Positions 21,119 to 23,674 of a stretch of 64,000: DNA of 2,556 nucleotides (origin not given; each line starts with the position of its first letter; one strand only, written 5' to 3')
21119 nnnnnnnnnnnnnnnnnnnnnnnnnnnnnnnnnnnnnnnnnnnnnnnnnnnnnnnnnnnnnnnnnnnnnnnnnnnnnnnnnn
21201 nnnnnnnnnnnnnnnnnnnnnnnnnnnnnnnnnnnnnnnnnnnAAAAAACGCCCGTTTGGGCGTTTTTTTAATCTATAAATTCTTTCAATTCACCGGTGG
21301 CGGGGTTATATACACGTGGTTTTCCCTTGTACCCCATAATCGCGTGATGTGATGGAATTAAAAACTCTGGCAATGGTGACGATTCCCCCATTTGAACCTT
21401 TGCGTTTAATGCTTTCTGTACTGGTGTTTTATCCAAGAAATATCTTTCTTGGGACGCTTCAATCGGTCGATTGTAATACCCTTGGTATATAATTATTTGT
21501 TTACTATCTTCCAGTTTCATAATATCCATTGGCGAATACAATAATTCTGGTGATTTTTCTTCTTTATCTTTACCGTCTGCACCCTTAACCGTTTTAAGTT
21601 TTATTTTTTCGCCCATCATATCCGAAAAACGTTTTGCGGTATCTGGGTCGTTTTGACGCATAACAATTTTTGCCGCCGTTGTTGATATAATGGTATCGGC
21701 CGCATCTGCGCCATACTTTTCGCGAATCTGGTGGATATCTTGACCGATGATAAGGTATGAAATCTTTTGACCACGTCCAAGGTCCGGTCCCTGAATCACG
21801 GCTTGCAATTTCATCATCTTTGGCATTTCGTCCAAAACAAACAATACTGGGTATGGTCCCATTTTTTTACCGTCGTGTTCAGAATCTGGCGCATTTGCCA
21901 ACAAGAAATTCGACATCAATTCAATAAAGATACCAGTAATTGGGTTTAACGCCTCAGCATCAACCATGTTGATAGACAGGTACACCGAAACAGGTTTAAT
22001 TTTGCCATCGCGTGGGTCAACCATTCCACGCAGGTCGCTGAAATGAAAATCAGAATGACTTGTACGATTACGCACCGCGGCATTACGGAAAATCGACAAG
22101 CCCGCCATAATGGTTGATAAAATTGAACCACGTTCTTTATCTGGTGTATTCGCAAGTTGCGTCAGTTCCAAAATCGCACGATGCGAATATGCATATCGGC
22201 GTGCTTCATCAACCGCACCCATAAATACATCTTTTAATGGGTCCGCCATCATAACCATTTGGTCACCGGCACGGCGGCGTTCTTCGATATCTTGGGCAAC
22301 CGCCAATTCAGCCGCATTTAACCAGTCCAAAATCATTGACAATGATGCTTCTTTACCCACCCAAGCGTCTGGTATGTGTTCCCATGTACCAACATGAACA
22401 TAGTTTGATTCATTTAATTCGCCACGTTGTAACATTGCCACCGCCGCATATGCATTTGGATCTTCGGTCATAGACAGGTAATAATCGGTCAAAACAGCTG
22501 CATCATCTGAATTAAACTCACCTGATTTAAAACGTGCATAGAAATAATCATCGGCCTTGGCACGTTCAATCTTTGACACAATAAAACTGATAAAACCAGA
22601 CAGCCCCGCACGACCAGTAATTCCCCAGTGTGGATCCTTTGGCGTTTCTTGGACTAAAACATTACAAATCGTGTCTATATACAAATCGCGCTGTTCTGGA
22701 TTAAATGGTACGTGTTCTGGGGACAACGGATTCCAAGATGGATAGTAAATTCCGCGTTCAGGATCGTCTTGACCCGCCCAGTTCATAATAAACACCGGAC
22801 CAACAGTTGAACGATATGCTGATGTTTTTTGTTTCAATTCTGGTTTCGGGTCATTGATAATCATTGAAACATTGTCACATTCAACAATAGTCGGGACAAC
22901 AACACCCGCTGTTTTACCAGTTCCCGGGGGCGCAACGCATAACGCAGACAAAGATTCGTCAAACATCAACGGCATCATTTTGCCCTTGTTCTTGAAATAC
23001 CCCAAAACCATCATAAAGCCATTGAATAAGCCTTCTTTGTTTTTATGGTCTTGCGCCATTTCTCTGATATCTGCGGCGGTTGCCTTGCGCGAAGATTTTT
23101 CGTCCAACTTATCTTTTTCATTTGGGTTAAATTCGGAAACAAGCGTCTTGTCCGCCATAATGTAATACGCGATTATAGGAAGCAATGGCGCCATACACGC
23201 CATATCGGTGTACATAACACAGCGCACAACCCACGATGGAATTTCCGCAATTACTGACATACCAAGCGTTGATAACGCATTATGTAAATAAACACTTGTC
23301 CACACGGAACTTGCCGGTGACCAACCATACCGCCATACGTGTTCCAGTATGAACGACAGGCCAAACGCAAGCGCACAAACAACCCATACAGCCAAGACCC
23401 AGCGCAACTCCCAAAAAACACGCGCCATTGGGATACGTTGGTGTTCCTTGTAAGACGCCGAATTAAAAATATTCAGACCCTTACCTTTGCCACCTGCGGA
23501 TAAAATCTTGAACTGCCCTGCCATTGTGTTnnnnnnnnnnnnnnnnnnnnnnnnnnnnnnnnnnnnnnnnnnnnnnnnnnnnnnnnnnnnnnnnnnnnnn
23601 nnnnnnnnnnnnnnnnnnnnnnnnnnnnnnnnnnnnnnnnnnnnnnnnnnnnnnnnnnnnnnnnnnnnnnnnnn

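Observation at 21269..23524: Orphan type IV coupling protein (VirD4/TraG-like) inserted between infB and rsmE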

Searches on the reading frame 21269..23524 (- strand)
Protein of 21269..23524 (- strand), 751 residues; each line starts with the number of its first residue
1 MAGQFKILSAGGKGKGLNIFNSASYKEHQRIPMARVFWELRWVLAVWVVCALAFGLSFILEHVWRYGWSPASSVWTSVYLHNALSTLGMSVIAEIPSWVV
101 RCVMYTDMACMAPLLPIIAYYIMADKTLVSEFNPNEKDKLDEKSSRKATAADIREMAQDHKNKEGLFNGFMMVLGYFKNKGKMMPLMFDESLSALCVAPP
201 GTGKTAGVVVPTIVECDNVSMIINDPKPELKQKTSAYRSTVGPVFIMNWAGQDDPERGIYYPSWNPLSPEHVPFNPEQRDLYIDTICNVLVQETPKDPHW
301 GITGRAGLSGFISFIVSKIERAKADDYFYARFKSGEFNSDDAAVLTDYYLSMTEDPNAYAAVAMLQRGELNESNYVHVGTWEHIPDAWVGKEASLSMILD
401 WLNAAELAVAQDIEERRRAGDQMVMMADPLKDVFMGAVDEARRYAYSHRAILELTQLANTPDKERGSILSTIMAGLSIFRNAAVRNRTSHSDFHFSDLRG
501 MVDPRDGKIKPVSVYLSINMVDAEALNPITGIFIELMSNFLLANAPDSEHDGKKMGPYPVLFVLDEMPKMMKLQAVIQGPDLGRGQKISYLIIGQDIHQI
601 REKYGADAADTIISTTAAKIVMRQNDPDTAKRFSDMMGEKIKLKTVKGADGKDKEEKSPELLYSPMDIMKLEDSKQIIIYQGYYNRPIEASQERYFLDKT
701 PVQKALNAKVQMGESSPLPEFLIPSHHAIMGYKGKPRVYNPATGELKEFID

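Call 3: search_protein_families(library=pfam, proteins=[window:21269-23524:-], max_evalue=0.1)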
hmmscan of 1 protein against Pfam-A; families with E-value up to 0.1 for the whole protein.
window:21269-23524:- (751 aa): 3 families
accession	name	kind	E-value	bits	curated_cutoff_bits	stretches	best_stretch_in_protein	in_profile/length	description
PF02534.20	T4SS-DNA_transf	-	4.2e-51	174.7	20.1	2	447-704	205-454/468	Type IV secretory system Conjugative DNA transfer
PF12696.13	TraG-D_C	-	6.6e-20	71.7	22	1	559-670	1-123/126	TraM recognition site of TraD and TraG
PF10412.15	TrwB_AAD_bind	-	5.3e-16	58.9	20.5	1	460-645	163-332/387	Type IV secretion-system coupling protein DNA-binding domain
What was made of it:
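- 21269..23524 (-): Complete gene for a 751-aa VirD4/TraG-family type IV coupling protein (T4CP). Pfam PF02534 174.7 bits, PF12696, PF10412 (call 3).
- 22064..22699 (-): All-alpha domain inserted in the nucleotide-binding domain (aa ~276-487), enlarged relative to TrwB. Pfam TrwB_AAD_bind match (call 3).
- On Type IV coupling protein (VirD4/TraG/TrwB; Pfam PF02534 T4SS-DNA_transf): PF02534 174.7 bits (cutoff 20.1); PF12696 71.7 bits; PF10412 58.9 bits (call 3).
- On FtsK/SpoIIIE DNA translocase: No FtsK Pfam hit (call 3).
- Checked: Pfam confirms the family: T4SS-DNA_transf 174.7 bits, TraG-D_C 71.7 bits, TrwB_AAD_bind 58.9 bits (call 3).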

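Call 4: search_protein_families(library=ncbifam, proteins=[window:21269-23524:-], max_evalue=0.1)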
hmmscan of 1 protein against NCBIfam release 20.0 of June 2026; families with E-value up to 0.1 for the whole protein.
window:21269-23524:- (751 aa): 11 families
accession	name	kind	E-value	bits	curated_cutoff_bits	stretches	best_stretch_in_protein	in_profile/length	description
NF045973.1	conju_CD1115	equivalog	4.8e-38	131.2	250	2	394-684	157-426/442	VirD4-like conjugal transfer protein, CD1115 family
NF010472.0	PRK13897.1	equivalog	1.9e-27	96.1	728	2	456-708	319-563/657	type IV secretion system component VirD4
NF010450.0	PRK13876.1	subfamily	2.8e-27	95.2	674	2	457-711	312-559/667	IncP-type conjugal transfer protein TraG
NF010453.0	PRK13880.1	subfamily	7.4e-27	93.8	586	2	441-645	326-525/630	conjugal transfer coupling protein TraG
NF010424.0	PRK13850.1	equivalog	3.1e-20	71.9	681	2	474-700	320-535/670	type IV secretion system ATPase VirD4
NF010394.0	PRK13822.1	subfamily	2.7e-09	36.3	443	1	559-696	478-622/643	conjugal transfer coupling protein TraG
TIGR02767.1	TraG-Ti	equivalog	5.1e-09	35.5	686.2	1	559-696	466-609/623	Ti-type conjugative transfer system protein TraG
TIGR02759.1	TraD_Ftype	equivalog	8.4e-09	34.7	521.35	1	514-641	371-490/566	type IV conjugative transfer system coupling protein TraD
NF041326.1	Bacteroid_MobC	subfamily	5.9e-06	24.9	900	1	562-642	460-538/655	conjugal transfer protein MobC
TIGR03743.1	SXT_TraD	subfamily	1.1e-05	24.1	366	1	554-655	482-582/636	conjugative transfer system coupling protein TraD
NF010254.0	PRK13700.1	subfamily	0.029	12.8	1221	1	560-646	420-506/735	F-type conjugal transfer protein TraD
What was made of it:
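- On Curated T4CP subfamilies (NCBIfam VirD4 PRK13897/PRK13850, IncP TraG, Ti TraG, F TraD, SXT TraD, CD1115): VirD4 scores 96 against 728, and IncP TraG 95 against 674 (call 4).
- Closest known: Rickettsiales vir homolog. Different: The protein is far below the curated VirD4 equivalog cutoffs (96 vs 728 bits; call 4).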

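Call 5: search_solved_structures(query=window:21269-23524:-, max_evalue=1, show_alignments=2)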
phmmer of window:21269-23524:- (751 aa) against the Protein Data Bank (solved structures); distinct sequences matched with E-value up to 1: 0.

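Call 9: find_homologous_proteins(query=window:21269-23524:-)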
Query window:21269-23524:- (751 aa): 1802 proteins with E <= 0.001 among 8000 candidates; the best 120 are listed.
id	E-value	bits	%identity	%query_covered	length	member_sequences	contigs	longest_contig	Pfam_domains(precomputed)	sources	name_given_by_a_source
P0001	0.0e+0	1719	98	100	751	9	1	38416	PF10412.16,PF02534.21,PF12696.14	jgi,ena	-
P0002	0.0e+0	1540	86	100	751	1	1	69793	PF10412.16,PF02534.21,PF12696.14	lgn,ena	-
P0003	0.0e+0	1527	85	100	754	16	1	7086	PF10412.16,PF02534.21,PF12696.14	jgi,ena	-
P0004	0.0e+0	1515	88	100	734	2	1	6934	PF10412.16,PF02534.21,PF12696.14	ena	-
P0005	0.0e+0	1509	84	100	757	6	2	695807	PF10412.16,PF02534.21,PF12696.14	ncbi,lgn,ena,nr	ncbi:MAG: type IV secretory system conjugative DNA transfer family protein [Alphaproteobacteria bact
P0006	0.0e+0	1490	85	100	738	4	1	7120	PF10412.16,PF02534.21,PF12696.14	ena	-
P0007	0.0e+0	1478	84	100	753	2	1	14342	PF10412.16,PF02534.21,PF12696.14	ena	-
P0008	0.0e+0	1470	82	100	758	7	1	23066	PF10412.16,PF02534.21,PF12696.14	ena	-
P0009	0.0e+0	1467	82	100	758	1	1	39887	PF10412.16,PF02534.21,PF12696.14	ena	-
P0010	0.0e+0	1465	82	100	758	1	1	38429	PF10412.16,PF02534.21,PF12696.14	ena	-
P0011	0.0e+0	1460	82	100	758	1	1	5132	PF10412.16,PF02534.21,PF12696.14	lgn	-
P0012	0.0e+0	1459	83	100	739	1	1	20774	PF10412.16,PF02534.21,PF12696.14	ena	-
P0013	0.0e+0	1458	82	100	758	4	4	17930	PF10412.16,PF02534.21,PF12696.14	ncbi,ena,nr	ncbi:MAG: type IV secretory system conjugative DNA transfer family protein [Alphaproteobacteria bact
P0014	0.0e+0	1455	83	100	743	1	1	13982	PF10412.16,PF02534.21,PF12696.14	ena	-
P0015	0.0e+0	1444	82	100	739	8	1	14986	PF10412.16,PF02534.21,PF12696.14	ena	-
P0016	0.0e+0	1442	82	100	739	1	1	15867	PF10412.16,PF02534.21,PF12696.14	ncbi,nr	ncbi:MAG: type IV secretory system conjugative DNA transfer family protein [Alphaproteobacteria bact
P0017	0.0e+0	1440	82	100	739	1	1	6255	PF10412.16,PF02534.21,PF12696.14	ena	-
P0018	0.0e+0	1436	81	100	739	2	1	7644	PF10412.16,PF02534.21,PF12696.14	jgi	-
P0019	0.0e+0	1434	82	100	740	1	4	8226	PF10412.16,PF02534.21,PF12696.14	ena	-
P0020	0.0e+0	1431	80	100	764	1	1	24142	PF10412.16,PF02534.21,PF12696.14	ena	-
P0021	0.0e+0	1430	83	100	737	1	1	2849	PF10412.16,PF02534.21,PF12696.14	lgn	-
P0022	0.0e+0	1418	82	100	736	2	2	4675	PF10412.16,PF02534.21,PF12696.14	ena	-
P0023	0.0e+0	1417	81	100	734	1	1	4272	PF10412.16,PF02534.21,PF12696.14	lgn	-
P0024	0.0e+0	1416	81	100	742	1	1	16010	PF10412.16,PF02534.21,PF12696.14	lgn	-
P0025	0.0e+0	1414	81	100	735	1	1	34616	PF10412.16,PF02534.21,PF12696.14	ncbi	-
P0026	0.0e+0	1413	81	100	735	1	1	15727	PF10412.16,PF02534.21,PF12696.14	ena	-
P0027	0.0e+0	1413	81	100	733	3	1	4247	PF10412.16,PF02534.21,PF12696.14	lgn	-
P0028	0.0e+0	1412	81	100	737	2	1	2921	PF10412.16,PF02534.21,PF12696.14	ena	-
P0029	0.0e+0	1411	81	100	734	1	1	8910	PF10412.16,PF02534.21,PF12696.14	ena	-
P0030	0.0e+0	1409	81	100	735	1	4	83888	PF10412.16,PF02534.21,PF12696.14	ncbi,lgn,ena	-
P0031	0.0e+0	1407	81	100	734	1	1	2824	PF10412.16,PF02534.21,PF12696.14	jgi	-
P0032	0.0e+0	1406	81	100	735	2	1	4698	PF10412.16,PF02534.21,PF12696.14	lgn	-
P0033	0.0e+0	1403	81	100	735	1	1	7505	PF10412.16,PF02534.21,PF12696.14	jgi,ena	-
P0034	0.0e+0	1401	80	100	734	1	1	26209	PF10412.16,PF02534.21,PF12696.14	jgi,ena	-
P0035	0.0e+0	1398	80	100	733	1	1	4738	PF10412.16,PF02534.21,PF12696.14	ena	-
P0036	0.0e+0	1398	79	100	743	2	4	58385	PF10412.16,PF02534.21,PF12696.14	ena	-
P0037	0.0e+0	1396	80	100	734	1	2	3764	PF10412.16,PF02534.21,PF12696.14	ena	-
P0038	0.0e+0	1395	80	100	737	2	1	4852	PF10412.16,PF02534.21,PF12696.14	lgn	-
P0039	0.0e+0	1391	80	100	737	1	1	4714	PF10412.16,PF02534.21,PF12696.14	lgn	-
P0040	0.0e+0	1391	80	100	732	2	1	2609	PF10412.16,PF02534.21,PF12696.14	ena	-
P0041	0.0e+0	1391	80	100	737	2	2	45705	PF10412.16,PF02534.21,PF12696.14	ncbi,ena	-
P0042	0.0e+0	1388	80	100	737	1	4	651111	PF10412.16,PF02534.21,PF12696.14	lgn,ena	-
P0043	0.0e+0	1387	80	100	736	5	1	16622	PF10412.16,PF02534.21,PF12696.14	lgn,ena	-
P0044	0.0e+0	1382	79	100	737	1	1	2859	PF10412.16,PF02534.21,PF12696.14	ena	-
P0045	0.0e+0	1378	80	100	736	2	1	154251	PF10412.16,PF02534.21,PF12696.14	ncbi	-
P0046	0.0e+0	1364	77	100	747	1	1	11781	PF10412.16,PF02534.21,PF12696.14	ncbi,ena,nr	ncbi:type IV secretory system conjugative DNA transfer family protein [bacterium]|nr:type IV secreto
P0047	0.0e+0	1343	75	99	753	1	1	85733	PF10412.16,PF02534.21,PF12696.14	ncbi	-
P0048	0.0e+0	1343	76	100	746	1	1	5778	PF10412.16,PF02534.21,PF12696.14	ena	-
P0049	0.0e+0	1330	76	99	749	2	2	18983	PF10412.16,PF02534.21,PF12696.14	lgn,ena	-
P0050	0.0e+0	1329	75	99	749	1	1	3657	PF10412.16,PF02534.21,PF12696.14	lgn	-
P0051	0.0e+0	1326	74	99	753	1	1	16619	PF10412.16,PF02534.21,PF12696.14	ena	-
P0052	0.0e+0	1321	74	99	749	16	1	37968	PF10412.16,PF02534.21,PF12696.14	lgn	-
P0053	0.0e+0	1320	75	100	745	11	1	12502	PF10412.16,PF02534.21,PF12696.14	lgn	-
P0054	0.0e+0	1320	74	100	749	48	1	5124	PF10412.16,PF02534.21,PF12696.14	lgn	-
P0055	0.0e+0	1319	74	99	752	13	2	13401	PF10412.16,PF02534.21,PF12696.14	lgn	-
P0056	0.0e+0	1317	74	100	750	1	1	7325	PF10412.16,PF02534.21,PF12696.14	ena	-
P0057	0.0e+0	1316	74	100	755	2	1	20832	PF10412.16,PF02534.21,PF12696.14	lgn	-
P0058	0.0e+0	1314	74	99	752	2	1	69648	PF10412.16,PF02534.21,PF12696.14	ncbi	-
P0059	0.0e+0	1313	73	99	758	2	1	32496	PF10412.16,PF02534.21,PF12696.14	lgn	-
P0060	0.0e+0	1313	74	99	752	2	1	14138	PF10412.16,PF02534.21,PF12696.14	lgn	-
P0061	0.0e+0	1311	76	99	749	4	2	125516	PF10412.16,PF02534.21,PF12696.14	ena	-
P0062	0.0e+0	1309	74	99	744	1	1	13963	PF10412.16,PF02534.21,PF12696.14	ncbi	-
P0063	0.0e+0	1306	74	100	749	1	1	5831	PF10412.16,PF02534.21,PF12696.14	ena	-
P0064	0.0e+0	1305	74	99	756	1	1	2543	PF10412.16,PF02534.21,PF12696.14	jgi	-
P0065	0.0e+0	1304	74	100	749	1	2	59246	PF10412.16,PF02534.21,PF12696.14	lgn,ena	-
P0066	0.0e+0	1303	74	99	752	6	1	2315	PF10412.16,PF02534.21,PF12696.14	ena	-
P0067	0.0e+0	1303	75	99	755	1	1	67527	PF10412.16,PF02534.21,PF12696.14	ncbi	-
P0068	0.0e+0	1302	73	99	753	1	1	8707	PF10412.16,PF02534.21,PF12696.14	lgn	-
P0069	0.0e+0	1302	73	99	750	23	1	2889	PF10412.16,PF02534.21,PF12696.14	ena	-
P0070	0.0e+0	1301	75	99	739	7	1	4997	PF10412.16,PF02534.21,PF12696.14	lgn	-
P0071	0.0e+0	1301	73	100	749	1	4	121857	PF10412.16,PF02534.21,PF12696.14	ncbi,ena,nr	ncbi:MAG: type IV secretory system conjugative DNA transfer family protein [Alphaproteobacteria bact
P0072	0.0e+0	1301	73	99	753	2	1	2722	PF10412.16,PF02534.21,PF12696.14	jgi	-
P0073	0.0e+0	1300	75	99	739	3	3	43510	PF10412.16,PF02534.21,PF12696.14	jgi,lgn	-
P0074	0.0e+0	1299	75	99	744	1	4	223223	PF10412.16,PF02534.21,PF12696.14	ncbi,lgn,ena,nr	ncbi:MAG: type IV secretory system conjugative DNA transfer family protein [Alphaproteobacteria bact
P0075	0.0e+0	1299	75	99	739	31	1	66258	PF10412.16,PF02534.21,PF12696.14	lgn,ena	-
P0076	0.0e+0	1299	73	100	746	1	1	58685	PF10412.16,PF02534.21,PF12696.14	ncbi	-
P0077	0.0e+0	1299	74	99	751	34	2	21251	PF10412.16,PF02534.21,PF12696.14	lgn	-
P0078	0.0e+0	1298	75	100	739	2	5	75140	PF10412.16,PF02534.21,PF12696.14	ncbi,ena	-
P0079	0.0e+0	1298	73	99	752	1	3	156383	PF10412.16,PF02534.21,PF12696.14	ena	-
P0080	0.0e+0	1298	73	99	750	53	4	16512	PF10412.16,PF02534.21,PF12696.14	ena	-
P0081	0.0e+0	1296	73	100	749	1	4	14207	PF10412.16,PF02534.21,PF12696.14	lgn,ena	-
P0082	0.0e+0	1296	73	100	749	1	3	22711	PF10412.16,PF02534.21,PF12696.14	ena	-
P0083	0.0e+0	1295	73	99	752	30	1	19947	PF10412.16,PF02534.21,PF12696.14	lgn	-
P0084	0.0e+0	1293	74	99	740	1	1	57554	PF10412.16,PF02534.21,PF12696.14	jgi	-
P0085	0.0e+0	1292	73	99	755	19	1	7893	PF10412.16,PF02534.21,PF12696.14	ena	-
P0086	0.0e+0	1292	72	100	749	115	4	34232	PF10412.16,PF02534.21,PF12696.14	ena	-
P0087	0.0e+0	1291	73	99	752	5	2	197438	PF10412.16,PF02534.21,PF12696.14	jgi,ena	-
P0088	0.0e+0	1290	74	100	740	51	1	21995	PF10412.16,PF02534.21,PF12696.14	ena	-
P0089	0.0e+0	1290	73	100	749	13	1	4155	PF10412.16,PF02534.21,PF12696.14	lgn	-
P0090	0.0e+0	1289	74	99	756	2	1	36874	PF10412.16,PF02534.21,PF12696.14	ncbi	-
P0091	0.0e+0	1289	74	99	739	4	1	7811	PF10412.16,PF02534.21,PF12696.14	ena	-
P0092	0.0e+0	1288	73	99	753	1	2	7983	PF10412.16,PF02534.21,PF12696.14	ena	-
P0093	0.0e+0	1287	73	100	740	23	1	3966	PF10412.16,PF02534.21,PF12696.14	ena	-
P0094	0.0e+0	1286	73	100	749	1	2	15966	PF10412.16,PF02534.21,PF12696.14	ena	-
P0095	0.0e+0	1285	73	99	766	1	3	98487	PF10412.16,PF02534.21,PF12696.14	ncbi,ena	-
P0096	0.0e+0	1284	72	99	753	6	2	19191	PF10412.16,PF02534.21,PF12696.14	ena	-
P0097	0.0e+0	1284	73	99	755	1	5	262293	PF10412.16,PF02534.21,PF12696.14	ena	-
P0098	0.0e+0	1284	73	99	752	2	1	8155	PF10412.16,PF02534.21,PF12696.14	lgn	-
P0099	0.0e+0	1284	74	100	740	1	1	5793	PF10412.16,PF02534.21,PF12696.14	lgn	-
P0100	0.0e+0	1284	73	99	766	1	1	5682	PF10412.16,PF02534.21,PF12696.14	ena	-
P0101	0.0e+0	1283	72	99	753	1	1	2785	PF10412.16,PF02534.21,PF12696.14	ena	-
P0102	0.0e+0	1283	71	100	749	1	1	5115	PF10412.16,PF02534.21,PF12696.14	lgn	-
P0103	0.0e+0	1283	72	100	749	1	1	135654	PF10412.16,PF02534.21,PF12696.14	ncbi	-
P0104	0.0e+0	1283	72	100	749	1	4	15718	PF10412.16,PF02534.21,PF12696.14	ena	-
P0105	0.0e+0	1283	73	99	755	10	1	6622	PF10412.16,PF02534.21,PF12696.14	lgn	-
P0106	0.0e+0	1283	72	99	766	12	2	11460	PF10412.16,PF02534.21,PF12696.14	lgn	-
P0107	0.0e+0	1283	74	100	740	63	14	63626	PF10412.16,PF02534.21,PF12696.14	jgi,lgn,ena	-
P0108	0.0e+0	1282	72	100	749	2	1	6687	PF10412.16,PF02534.21,PF12696.14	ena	-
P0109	0.0e+0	1281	73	99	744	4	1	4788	PF10412.16,PF02534.21,PF12696.14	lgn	-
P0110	0.0e+0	1281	74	100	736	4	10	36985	PF10412.16,PF02534.21,PF12696.14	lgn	-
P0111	0.0e+0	1281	74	100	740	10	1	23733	PF10412.16,PF02534.21,PF12696.14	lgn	-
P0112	0.0e+0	1281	74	99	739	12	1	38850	PF10412.16,PF02534.21,PF12696.14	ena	-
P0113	0.0e+0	1281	72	99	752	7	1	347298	PF10412.16,PF02534.21,PF12696.14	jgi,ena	-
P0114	0.0e+0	1281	72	99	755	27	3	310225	PF10412.16,PF02534.21,PF12696.14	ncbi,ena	-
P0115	0.0e+0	1280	72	99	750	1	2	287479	PF10412.16,PF02534.21,PF12696.14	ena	-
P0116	0.0e+0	1280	71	100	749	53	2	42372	PF10412.16,PF02534.21,PF12696.14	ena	-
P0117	0.0e+0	1279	73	99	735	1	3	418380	PF10412.16,PF02534.21,PF12696.14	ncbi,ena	-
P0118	0.0e+0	1279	73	99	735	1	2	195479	PF10412.16,PF02534.21,PF12696.14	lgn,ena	-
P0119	0.0e+0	1279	72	100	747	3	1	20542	PF10412.16,PF02534.21,PF12696.14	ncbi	ncbi:MAG: type IV secretory system conjugative DNA transfer family protein [Alphaproteobacteria bact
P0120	0.0e+0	1279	74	99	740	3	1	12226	PF10412.16,PF02534.21,PF12696.14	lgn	-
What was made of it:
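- Checked: It is full-length relative to more than 120 homologues that align over 99-100 % of it (call 9).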
